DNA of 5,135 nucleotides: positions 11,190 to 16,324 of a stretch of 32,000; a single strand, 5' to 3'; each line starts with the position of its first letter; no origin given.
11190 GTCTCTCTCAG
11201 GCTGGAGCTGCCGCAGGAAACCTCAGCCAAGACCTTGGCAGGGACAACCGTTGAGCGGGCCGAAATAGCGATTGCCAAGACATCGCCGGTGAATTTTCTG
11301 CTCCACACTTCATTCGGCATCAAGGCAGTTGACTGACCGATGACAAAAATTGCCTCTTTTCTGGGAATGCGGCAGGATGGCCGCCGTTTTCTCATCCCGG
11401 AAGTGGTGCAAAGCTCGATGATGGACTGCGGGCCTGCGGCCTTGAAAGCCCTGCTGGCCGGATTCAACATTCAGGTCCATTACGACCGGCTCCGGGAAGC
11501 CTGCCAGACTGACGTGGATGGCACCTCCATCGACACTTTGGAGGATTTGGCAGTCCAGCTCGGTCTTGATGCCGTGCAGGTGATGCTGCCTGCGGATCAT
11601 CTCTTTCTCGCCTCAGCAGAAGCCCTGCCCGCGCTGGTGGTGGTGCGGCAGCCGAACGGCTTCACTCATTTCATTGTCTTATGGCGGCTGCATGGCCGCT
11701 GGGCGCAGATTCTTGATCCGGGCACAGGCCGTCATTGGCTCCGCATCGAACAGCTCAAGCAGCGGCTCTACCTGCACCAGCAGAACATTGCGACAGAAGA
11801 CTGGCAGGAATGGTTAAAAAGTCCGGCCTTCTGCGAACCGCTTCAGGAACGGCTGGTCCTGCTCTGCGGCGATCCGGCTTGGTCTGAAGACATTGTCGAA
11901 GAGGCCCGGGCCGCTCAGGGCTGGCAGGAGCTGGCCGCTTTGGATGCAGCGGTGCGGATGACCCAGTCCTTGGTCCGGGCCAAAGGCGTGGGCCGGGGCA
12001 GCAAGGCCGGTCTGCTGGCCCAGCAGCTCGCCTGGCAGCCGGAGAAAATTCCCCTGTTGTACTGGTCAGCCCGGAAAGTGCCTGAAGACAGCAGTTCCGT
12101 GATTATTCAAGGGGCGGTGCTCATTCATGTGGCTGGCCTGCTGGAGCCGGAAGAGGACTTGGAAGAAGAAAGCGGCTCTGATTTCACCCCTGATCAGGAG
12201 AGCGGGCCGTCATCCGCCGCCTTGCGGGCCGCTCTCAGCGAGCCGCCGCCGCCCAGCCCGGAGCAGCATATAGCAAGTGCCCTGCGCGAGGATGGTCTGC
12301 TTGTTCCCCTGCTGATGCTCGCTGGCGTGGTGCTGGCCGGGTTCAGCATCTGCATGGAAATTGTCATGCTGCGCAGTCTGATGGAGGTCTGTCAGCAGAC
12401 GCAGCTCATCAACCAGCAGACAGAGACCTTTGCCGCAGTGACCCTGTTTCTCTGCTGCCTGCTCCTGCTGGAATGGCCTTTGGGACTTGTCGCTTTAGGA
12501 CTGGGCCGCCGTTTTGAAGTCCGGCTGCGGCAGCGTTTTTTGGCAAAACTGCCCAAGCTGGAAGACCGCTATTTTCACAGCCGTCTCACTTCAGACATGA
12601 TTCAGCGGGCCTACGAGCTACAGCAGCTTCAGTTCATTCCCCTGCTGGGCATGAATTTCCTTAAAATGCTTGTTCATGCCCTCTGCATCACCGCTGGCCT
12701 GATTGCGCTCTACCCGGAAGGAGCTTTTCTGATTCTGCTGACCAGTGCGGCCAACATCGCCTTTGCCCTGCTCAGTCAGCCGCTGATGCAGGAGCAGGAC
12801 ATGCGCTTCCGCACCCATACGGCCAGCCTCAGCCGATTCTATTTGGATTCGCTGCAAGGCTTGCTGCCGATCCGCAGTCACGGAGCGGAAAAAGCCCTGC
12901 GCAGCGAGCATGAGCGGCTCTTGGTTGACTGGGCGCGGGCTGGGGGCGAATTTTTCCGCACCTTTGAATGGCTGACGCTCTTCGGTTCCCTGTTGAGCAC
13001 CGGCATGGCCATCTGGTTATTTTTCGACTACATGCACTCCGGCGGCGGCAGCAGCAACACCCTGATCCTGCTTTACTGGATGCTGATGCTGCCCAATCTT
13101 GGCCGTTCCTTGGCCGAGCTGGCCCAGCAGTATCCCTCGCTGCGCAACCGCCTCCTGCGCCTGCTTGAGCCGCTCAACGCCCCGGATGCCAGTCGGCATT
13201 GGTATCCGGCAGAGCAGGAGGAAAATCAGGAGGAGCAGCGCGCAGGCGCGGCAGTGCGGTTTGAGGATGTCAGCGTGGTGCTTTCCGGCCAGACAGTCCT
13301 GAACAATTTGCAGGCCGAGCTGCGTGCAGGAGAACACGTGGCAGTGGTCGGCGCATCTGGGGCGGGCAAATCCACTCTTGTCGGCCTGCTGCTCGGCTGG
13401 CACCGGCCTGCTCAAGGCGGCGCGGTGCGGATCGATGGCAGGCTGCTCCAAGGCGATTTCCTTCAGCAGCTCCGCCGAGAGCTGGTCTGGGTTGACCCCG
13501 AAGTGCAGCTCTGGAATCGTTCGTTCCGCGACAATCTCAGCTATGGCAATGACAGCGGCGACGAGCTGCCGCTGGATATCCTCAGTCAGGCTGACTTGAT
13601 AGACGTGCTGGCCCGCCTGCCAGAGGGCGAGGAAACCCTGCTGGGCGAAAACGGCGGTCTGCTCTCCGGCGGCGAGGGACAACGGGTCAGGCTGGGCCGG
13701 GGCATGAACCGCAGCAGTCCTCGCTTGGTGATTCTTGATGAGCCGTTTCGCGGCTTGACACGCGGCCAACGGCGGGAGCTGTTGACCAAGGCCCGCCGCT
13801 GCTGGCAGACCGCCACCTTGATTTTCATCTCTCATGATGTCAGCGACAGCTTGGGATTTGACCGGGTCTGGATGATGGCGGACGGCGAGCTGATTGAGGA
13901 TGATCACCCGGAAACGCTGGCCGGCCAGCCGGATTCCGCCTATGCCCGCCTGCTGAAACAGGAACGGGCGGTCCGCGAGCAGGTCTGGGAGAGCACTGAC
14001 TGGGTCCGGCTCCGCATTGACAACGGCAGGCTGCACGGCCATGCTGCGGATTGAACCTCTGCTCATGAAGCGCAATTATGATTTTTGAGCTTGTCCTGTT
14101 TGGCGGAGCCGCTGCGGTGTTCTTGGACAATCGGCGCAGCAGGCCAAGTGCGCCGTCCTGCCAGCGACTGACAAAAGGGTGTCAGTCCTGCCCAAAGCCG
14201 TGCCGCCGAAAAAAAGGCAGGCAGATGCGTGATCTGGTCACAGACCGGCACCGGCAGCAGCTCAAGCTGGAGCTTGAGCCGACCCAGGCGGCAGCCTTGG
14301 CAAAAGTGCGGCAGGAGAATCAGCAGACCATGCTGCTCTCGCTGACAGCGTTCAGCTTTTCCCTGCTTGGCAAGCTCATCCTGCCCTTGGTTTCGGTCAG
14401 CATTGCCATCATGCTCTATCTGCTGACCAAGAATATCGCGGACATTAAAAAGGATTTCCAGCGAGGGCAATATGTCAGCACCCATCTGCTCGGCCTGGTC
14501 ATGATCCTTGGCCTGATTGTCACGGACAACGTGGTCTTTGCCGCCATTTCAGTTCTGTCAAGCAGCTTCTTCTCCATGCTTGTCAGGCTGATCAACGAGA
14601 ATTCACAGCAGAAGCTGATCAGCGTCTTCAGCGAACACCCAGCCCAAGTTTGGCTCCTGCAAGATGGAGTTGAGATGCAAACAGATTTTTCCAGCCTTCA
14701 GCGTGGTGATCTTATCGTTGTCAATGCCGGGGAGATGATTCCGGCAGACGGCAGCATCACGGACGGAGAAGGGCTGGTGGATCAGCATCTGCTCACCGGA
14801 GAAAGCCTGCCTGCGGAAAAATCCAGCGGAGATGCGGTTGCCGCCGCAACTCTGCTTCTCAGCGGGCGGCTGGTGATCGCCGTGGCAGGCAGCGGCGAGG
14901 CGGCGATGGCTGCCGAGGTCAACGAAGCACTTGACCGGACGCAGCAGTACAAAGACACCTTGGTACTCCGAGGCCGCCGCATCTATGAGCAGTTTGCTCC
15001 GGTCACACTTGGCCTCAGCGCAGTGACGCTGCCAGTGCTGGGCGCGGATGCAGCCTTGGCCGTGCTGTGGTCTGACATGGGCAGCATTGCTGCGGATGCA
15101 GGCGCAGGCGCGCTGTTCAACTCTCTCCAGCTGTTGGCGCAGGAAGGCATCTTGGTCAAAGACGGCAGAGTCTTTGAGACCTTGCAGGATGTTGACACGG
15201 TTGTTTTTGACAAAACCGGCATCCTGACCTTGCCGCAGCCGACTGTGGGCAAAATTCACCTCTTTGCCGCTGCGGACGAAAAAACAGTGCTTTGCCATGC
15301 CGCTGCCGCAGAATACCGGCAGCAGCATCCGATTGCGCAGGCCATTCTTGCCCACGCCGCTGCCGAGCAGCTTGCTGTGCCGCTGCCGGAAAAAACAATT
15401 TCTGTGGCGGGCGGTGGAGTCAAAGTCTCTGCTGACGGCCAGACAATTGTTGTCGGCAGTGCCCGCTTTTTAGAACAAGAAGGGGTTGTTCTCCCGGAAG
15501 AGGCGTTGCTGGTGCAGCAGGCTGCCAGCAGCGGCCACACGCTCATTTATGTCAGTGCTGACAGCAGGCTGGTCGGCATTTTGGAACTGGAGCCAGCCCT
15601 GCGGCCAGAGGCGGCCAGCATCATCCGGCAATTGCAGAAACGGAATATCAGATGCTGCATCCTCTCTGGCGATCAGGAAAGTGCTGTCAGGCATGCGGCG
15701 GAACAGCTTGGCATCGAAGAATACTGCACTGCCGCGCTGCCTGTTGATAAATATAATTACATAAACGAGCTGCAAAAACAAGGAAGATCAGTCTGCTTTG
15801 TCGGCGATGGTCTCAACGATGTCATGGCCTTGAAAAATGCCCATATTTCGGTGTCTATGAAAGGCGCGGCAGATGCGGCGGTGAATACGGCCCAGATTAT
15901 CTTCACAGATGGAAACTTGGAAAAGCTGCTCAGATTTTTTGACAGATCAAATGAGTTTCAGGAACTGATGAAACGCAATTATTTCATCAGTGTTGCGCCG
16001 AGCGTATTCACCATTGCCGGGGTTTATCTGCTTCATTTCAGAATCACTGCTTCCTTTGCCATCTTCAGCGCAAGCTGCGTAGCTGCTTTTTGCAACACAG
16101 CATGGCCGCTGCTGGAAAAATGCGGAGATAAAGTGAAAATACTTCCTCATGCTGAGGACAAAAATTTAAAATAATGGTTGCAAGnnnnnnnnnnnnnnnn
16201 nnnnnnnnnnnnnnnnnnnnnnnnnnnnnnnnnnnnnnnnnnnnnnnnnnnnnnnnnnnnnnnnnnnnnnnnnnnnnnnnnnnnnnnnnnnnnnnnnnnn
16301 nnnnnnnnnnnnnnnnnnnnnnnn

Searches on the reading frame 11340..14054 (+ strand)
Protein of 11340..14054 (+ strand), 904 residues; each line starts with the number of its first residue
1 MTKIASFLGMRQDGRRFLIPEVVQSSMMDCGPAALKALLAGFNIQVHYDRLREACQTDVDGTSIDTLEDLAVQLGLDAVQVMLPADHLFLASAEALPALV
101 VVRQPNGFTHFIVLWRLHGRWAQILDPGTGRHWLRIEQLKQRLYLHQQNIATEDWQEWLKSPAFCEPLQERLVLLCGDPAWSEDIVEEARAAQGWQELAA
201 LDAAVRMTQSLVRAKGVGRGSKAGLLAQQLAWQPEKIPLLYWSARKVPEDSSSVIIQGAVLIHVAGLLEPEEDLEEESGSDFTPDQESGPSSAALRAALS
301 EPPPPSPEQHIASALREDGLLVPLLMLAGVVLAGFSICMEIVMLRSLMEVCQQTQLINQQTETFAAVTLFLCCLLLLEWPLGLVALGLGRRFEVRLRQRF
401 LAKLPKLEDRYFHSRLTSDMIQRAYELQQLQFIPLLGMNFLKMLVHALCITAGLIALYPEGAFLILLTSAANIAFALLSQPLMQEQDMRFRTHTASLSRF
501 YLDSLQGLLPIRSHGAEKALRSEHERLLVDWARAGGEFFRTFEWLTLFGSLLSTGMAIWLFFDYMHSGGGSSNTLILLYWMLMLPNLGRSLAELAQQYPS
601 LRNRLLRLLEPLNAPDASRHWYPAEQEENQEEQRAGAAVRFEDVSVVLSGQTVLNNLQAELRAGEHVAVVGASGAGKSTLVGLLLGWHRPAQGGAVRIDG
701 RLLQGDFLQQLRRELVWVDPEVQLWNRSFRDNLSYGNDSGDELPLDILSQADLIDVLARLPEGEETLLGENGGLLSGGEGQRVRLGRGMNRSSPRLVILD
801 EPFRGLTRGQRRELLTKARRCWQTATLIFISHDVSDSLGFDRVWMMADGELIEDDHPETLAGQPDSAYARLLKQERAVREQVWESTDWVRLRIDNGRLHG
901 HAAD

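Call 5: search_protein_families(library=ncbifam, proteins=[window:11340-14054:+], max_evalue=0.1)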
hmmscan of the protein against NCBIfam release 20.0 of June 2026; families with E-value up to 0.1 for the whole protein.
window:11340-14054:+ (904 aa): 186 families (the best 25 are shown)
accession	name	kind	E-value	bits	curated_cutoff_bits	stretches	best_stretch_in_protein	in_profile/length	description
TIGR03796.1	NHLM_micro_ABC1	equivalog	1.2e-47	162.6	853.3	2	328-873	157-710/710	NHLP family bacteriocin export ABC transporter peptidase/permease/ATPase subunit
TIGR02857.1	CydD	equivalog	2.2e-47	162.2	435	1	324-846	7-529/529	thiol reductant ABC exporter subunit CydD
TIGR02868.1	CydC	equivalog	1.3e-42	146.2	329.05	1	447-833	141-529/530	thiol reductant ABC exporter subunit CydC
NF008379.0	PRK11174.1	equivalog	1.5e-42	146.1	684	1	326-876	28-585/588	heme ABC transporter permease/ATP-binding protein CydD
TIGR01846.1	type_I_sec_HlyB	subfamily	1.5e-38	132.6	725.55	1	347-874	161-691/694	type I secretion system permease/ATPase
TIGR02203.1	MsbA_lipidA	equivalog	1.9e-38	132.3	602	1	393-872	87-566/572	lipid A export permease/ATP-binding protein MsbA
TIGR03375.1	type_I_sec_LssB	subfamily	2e-38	132.2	693.1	1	438-859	272-687/696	type I secretion system permease/ATPase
NF008364.0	PRK11160.1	equivalog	2.4e-37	128.8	630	1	628-871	328-571/575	heme ABC transporter ATP-binding protein/permease CydC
TIGR02204.1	MsbA_rel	hypoth_equivalog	6.7e-35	120.8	780.4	1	352-871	52-571/576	ABC transporter, permease/ATP-binding protein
NF010178.0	PRK13657.1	equivalog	1.8e-33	115.9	733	1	624-880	320-575/588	glucan ABC transporter ATP-binding protein/ permease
TIGR03797.1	NHLM_micro_ABC2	equivalog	2.3e-33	115.7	709.4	1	317-871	136-681/686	NHLP bacteriocin export ABC transporter permease/ATPase subunit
TIGR00958.1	3a01208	subfamily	3.1e-33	115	874.6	1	391-871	231-710/711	antigen peptide transporter 2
NF045513.1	HepA_fam_ABC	equivalog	3e-30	105.2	725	1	649-856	385-591/610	heterocyst formation ABC transporter subunit HepA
TIGR01193.1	bacteriocin_ABC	subfamily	3.4e-30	105.2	523.85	2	629-862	464-697/708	peptide cleavage/export ABC transporter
NF008381.0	PRK11176.1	equivalog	4.5e-28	98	867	1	628-873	331-577/582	lipid A ABC transporter ATP-binding protein/permease MsbA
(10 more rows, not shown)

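Call 6: search_protein_families(library=pfam, proteins=[window:11340-14054:+], max_evalue=0.1)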
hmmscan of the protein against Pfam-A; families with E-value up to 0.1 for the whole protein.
window:11340-14054:+ (904 aa): 10 families
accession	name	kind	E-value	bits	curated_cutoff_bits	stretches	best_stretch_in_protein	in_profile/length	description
PF00005.33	ABC_tran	-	2.2e-22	80.5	25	1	654-803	1-136/137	ABC transporter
PF03412.21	Peptidase_C39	-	2.8e-18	66.5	22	1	22-141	5-119/133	Peptidase C39 family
PF13191.12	AAA_16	-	0.00014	22.9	32.6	1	656-758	14-121/167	AAA ATPase domain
PF03193.22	RsgA_GTPase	-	0.00059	20.1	30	1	646-686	87-128/174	RsgA GTPase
PF01935.23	DUF87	-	0.0026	18.3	23.2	1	664-685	23-44/220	Helicase HerA, central domain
PF00664.28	ABC_membrane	-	0.003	17.7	28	1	325-576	8-263/274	ABC transporter transmembrane region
PF20703.3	nSTAND1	-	0.0046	17.1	27.1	1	653-681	22-50/379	Novel STAND NTPase 1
PF13555.12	AAA_29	-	0.01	16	27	1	660-681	18-39/61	P-loop containing region of AAA domain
PF13401.12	AAA_22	-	0.028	15.2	27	0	666-699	7-40/130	AAA domain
PF01580.24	FtsK_SpoIIIE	-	0.03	14.2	24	1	655-682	29-57/221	FtsK/SpoIIIE family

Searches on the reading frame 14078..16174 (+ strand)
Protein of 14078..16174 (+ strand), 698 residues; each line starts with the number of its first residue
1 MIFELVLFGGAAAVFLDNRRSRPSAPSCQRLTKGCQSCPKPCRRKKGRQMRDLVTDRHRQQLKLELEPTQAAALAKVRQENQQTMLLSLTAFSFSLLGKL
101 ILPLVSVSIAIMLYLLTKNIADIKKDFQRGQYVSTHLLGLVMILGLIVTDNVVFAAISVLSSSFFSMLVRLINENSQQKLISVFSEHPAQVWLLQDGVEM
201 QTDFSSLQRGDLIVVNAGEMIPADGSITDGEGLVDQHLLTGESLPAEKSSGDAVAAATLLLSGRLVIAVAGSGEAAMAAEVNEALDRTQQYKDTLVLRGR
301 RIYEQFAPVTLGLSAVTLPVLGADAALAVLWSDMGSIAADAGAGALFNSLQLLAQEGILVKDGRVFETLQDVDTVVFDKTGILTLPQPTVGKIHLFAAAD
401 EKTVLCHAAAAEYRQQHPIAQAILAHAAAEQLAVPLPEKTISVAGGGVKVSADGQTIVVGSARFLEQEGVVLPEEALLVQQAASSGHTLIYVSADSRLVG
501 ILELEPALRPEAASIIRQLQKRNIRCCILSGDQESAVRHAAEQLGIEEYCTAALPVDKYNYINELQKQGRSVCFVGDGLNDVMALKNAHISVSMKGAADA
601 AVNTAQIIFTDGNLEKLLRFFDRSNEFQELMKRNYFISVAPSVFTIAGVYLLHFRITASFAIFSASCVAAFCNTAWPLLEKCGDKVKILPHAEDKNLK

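Call 7: search_protein_families(library=pfam, proteins=[window:14078-16174:+], max_evalue=0.001)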
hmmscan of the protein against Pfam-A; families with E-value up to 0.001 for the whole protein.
window:14078-16174:+ (698 aa): 5 families
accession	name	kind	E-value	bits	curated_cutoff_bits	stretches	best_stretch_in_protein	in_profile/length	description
PF00122.25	E1-E2_ATPase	-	1.8e-27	96.4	28.1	1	187-320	3-136/181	E1-E2 ATPase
PF00702.32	Hydrolase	-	4.8e-27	96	26.4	1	372-589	1-191/191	haloacid dehalogenase-like hydrolase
PF08282.18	Hydrolase_3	-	2.1e-07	31.4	20.9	1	561-611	195-245/255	haloacid dehalogenase-like hydrolase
PF12710.13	HAD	-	1.7e-05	25.8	27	1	506-586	83-189/189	haloacid dehalogenase-like hydrolase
PF13419.12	HAD_2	-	0.00056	20.5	23.8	0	509-592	81-175/178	Haloacid dehalogenase-like hydrolase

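Call 37: search_protein_families(library=ncbifam, proteins=[window:14078-16174:+], max_evalue=0.01)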
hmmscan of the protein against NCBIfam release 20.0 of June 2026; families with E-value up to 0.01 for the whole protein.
window:14078-16174:+ (698 aa): 29 families (the best 25 are shown)
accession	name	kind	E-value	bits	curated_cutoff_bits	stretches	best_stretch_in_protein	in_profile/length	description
TIGR01525.1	ATPase-IB_hvy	subfamily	3e-108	363.1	346.25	1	138-673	4-556/560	heavy metal translocating P-type ATPase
TIGR01511.1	ATPase-IB1_Cu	subfamily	1e-78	265.6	397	1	153-646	42-504/542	copper-translocating P-type ATPase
TIGR01512.1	ATPase-IB2_Cd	subfamily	3.6e-77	260.1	313.5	2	136-429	2-285/494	cadmium family heavy metal-translocating P-type ATPase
NF008262.1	PRK11033.1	equivalog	3.6e-65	220.8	1005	1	100-639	137-689/731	zinc/cadmium/mercury/lead-transporting ATPase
NF007952.0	PRK10671.1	equivalog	1.1e-62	212.3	1316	1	179-636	317-783/838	copper-exporting P-type ATPase CopA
NF033775.1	P_type_ZntA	exception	5.5e-58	196.9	1240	1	181-634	229-685/732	Zn(II)/Cd(II)/Pb(II) translocating P-type ATPase ZntA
TIGR01494.1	ATPase_P-type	subfamily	8.3e-55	186.1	62.3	2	358-652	197-463/478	HAD-IC family P-type ATPase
TIGR01497.1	kdpB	equivalog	5.9e-36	123.8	527.9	1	193-622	110-561/675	potassium-transporting ATPase subunit KdpB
TIGR01647.1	ATPase-IIIA_H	equivalog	2.8e-33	115.1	615.5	3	554-673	519-638/755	plasma-membrane proton-efflux P-type ATPase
NF010609.0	PRK14010.1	equivalog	5.1e-28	97.7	1323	2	351-622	277-556/673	K(+)-transporting ATPase subunit B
TIGR01657.1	P-ATPase-V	hypoth_equivalog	1.3e-26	92.5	618.25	2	555-669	788-836/1055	ATP13A2 family polyamine export P-type ATPase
TIGR01524.1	ATPase-IIIB_Mg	equivalog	1e-18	66.7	610.75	2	555-615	588-648/867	magnesium-translocating P-type ATPase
TIGR01522.1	ATPase-IIA2_Ca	equivalog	5e-18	64.3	798.3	2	553-619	571-638/854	calcium-transporting P-type ATPase, PMR1-type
NF011702.0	PRK15122.1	subfamily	2.4e-17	62.2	975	2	553-615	625-687/907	magnesium-translocating P-type ATPase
TIGR01517.1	ATPase-IIB_Ca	equivalog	1.7e-15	56.3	507.05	2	554-617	612-675/882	calcium-translocating P-type ATPase, PMCA-type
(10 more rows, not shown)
